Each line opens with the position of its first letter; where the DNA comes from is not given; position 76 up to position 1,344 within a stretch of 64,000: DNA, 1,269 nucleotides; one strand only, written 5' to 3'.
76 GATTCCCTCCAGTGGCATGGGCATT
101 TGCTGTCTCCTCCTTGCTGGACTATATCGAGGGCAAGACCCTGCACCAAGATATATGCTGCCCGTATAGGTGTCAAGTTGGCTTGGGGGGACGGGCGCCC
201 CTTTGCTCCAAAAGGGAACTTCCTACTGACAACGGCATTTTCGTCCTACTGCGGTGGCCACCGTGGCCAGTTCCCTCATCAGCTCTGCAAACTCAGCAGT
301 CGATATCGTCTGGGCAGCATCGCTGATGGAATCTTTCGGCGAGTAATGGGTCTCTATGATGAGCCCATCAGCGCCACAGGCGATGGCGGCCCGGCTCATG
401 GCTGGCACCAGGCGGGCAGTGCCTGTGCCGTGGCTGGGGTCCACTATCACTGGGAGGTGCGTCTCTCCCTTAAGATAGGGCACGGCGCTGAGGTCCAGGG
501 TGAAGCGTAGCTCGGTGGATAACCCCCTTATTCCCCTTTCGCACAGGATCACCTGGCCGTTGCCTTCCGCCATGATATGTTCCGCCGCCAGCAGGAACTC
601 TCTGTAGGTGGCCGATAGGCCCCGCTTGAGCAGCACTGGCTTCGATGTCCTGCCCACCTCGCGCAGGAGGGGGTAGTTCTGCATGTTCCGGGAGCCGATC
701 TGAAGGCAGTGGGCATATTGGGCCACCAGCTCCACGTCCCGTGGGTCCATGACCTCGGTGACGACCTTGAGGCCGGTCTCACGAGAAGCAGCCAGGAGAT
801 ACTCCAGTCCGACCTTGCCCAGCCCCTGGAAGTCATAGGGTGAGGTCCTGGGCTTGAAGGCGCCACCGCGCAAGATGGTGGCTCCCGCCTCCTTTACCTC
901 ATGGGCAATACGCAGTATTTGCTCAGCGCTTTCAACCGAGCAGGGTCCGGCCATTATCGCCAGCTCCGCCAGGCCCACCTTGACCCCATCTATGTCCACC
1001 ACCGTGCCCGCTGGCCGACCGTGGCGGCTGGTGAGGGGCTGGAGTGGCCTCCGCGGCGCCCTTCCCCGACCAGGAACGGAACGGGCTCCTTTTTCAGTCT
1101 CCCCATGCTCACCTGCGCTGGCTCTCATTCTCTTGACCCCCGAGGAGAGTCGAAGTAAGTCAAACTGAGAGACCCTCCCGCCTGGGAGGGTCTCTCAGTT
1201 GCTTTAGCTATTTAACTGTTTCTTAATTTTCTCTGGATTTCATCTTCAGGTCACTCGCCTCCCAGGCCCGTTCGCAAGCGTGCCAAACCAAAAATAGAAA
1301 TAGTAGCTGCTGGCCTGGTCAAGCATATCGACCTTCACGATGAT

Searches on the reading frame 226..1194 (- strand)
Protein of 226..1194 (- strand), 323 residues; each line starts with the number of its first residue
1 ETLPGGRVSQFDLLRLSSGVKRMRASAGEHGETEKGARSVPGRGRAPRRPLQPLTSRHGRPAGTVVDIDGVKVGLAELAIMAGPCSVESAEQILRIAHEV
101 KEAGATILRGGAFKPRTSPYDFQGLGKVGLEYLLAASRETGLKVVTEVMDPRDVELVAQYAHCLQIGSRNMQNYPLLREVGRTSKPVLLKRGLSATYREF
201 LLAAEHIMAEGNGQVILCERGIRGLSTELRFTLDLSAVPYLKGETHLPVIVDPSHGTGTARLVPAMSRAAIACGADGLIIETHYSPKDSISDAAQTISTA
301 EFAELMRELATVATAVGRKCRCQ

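Call 21: search_protein_families(library=pfam, proteins=[window:226-1194:-], max_evalue=0.00001)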
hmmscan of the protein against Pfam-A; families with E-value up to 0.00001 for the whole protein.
window:226-1194:- (323 aa): 2 families
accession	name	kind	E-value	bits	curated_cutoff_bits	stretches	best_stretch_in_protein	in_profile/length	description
PF00793.26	DAHP_synth_1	-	1e-70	238.2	25.5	1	76-311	15-266/270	DAHP synthetase I family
PF03102.20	NeuB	-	5.8e-12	46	22.1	1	132-319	60-239/241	NeuB family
